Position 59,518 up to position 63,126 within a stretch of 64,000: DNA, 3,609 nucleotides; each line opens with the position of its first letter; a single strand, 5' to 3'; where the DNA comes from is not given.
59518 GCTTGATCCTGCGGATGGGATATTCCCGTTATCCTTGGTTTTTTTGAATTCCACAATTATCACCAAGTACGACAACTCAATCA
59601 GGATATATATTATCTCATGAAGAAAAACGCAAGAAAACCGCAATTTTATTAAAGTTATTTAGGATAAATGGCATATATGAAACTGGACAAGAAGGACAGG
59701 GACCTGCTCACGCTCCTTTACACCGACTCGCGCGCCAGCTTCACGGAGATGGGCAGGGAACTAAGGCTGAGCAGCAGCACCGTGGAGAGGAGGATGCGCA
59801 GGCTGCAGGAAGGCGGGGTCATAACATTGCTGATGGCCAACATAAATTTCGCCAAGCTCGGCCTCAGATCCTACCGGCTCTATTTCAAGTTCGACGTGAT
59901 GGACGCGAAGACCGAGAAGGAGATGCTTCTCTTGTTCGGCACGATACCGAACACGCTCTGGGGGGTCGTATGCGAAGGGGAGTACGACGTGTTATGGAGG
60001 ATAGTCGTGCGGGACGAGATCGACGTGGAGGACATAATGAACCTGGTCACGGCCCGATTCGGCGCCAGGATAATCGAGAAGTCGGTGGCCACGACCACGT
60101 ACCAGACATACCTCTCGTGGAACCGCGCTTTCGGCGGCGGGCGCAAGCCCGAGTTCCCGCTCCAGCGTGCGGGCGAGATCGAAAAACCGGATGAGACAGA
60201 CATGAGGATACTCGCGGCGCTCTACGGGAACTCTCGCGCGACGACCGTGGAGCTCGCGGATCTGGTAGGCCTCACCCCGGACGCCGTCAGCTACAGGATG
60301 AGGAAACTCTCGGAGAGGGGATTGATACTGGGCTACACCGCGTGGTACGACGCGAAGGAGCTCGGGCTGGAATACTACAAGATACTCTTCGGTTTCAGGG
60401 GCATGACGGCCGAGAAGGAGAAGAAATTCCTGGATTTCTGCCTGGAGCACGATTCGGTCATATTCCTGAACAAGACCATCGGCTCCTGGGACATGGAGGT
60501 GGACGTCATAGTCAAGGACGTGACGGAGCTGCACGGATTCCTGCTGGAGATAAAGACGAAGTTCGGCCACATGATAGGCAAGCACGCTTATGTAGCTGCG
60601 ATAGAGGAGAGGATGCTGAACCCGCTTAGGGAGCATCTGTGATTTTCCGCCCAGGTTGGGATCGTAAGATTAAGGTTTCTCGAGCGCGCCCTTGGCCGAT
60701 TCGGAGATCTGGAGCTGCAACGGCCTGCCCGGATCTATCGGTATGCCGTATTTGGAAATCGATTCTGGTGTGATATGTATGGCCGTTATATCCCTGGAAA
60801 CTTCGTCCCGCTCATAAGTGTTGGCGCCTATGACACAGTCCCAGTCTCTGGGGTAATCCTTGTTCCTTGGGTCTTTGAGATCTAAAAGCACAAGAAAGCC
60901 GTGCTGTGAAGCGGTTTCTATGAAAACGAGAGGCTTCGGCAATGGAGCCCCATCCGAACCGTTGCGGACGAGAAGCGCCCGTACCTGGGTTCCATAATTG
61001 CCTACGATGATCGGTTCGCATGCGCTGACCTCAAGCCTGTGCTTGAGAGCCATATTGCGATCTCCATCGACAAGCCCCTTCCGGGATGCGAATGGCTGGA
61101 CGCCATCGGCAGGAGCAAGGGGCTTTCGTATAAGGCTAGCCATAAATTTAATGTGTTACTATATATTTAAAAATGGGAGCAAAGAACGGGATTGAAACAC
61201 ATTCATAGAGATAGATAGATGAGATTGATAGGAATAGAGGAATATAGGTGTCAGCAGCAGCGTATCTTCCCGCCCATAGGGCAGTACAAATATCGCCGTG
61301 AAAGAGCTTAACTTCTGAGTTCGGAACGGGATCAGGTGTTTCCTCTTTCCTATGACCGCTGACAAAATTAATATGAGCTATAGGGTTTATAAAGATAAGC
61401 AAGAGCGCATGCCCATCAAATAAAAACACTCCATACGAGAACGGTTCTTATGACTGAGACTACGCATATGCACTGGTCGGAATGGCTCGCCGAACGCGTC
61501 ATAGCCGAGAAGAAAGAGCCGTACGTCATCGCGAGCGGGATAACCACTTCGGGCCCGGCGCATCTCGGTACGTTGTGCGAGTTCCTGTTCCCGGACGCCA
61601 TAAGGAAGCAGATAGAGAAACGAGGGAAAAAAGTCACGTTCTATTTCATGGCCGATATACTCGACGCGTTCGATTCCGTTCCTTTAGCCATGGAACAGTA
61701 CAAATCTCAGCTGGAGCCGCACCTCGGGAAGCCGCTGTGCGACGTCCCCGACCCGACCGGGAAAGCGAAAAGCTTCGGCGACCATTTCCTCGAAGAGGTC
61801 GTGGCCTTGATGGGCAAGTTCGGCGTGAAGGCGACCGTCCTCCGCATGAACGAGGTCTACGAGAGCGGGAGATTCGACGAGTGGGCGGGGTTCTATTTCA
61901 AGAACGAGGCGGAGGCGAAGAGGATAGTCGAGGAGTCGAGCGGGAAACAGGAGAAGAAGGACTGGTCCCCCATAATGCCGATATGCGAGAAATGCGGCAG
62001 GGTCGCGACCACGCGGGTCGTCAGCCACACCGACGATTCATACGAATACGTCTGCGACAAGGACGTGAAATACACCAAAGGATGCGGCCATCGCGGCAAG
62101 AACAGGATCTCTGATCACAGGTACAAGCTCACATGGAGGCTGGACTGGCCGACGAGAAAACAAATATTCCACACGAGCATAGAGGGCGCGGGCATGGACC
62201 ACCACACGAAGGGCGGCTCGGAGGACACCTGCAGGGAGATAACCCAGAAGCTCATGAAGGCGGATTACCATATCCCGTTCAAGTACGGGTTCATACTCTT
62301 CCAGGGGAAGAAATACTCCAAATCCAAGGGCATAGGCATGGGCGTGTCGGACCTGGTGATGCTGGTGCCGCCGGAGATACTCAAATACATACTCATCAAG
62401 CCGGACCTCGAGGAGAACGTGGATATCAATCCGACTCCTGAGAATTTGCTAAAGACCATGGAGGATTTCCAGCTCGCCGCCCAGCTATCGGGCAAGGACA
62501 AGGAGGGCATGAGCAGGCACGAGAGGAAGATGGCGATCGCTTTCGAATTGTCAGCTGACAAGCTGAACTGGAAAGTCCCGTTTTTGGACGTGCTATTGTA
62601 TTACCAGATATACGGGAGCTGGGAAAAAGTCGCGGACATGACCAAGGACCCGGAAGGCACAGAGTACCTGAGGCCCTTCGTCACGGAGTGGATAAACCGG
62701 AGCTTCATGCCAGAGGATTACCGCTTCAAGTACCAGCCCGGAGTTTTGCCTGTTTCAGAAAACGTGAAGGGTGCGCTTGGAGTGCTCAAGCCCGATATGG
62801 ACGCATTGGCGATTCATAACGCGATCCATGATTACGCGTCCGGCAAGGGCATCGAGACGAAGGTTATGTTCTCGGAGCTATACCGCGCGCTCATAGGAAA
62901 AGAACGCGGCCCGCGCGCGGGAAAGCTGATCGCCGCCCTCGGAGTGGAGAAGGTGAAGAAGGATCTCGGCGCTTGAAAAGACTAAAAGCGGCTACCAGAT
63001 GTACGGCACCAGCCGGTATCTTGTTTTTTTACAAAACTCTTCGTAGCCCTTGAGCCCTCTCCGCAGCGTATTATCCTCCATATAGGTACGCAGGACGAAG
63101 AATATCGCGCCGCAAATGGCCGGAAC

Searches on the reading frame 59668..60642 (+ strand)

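Call 31: search_protein_families(library=pfam, proteins=[window:59668-60642:+], max_evalue=0.001)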
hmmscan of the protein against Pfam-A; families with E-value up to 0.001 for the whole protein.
window:59668-60642:+ (324 aa): 13 families
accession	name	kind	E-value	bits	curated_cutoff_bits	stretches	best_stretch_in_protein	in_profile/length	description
PF13412.12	HTH_24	-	1.5e-26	92.1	21.9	2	175-220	2-47/48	Winged helix-turn-helix DNA-binding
PF13404.12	HTH_AsnC-type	-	7.7e-25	86.9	27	2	6-47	1-42/42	AsnC-type helix-turn-helix domain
PF12840.13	HTH_20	-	8.4e-13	48.5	27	1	175-220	3-48/51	Helix-turn-helix domain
PF12802.13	MarR_2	-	6.7e-10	39.4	27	1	177-220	6-50/61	MarR family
PF01047.28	MarR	-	3.9e-09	36.7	24.6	0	177-220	4-47/59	MarR family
PF13545.12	HTH_Crp_2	-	4.3e-07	30.2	27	0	191-221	23-53/70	Crp-like helix-turn-helix domain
PF13601.12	HTH_34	-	9.7e-07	29.3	27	0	180-220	4-44/80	Winged helix DNA-binding domain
PF01037.27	AsnC_trans_reg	-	2.2e-05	24.7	25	0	251-295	11-56/73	Lrp/AsnC ligand binding domain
PF01022.26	HTH_5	-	3.2e-05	24.2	22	0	176-220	2-45/47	Bacterial regulatory protein, arsR family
PF22451.2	NirdL-like_HTH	-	8e-05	22.6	27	0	25-52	19-46/47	Siroheme decarboxylase NirDL-like HTH domain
PF01726.22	LexA_DNA_bind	-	0.00021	21.4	23.7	0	24-53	27-57/65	LexA DNA binding domain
PF00126.33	HTH_1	-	0.00025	21.4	26.6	0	12-48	3-39/60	Bacterial regulatory helix-turn-helix protein, lysR family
PF13518.12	HTH_28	-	0.00033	21.1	25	0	18-54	8-44/52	Helix-turn-helix domain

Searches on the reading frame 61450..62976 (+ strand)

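Call 31: search_protein_families(library=pfam, proteins=[window:61450-62976:+], max_evalue=0.001)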
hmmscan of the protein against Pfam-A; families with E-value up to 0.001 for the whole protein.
window:61450-62976:+ (508 aa): 4 families
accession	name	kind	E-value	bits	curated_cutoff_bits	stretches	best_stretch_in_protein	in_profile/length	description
PF01921.24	tRNA-synt_1f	-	2.3e-82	277.3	27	1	7-349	1-342/360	tRNA synthetases class I (K)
PF09334.17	tRNA-synt_1g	-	4.8e-06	26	20.1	1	279-338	318-376/391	tRNA synthetases class I (M)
PF19269.4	Anticodon_2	-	2e-05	25.5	23.6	1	430-503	62-134/141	Anticodon binding domain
PF01406.26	tRNA-synt_1e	-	0.00047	20.1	27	0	277-327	242-292/301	tRNA synthetases class I (C) catalytic domain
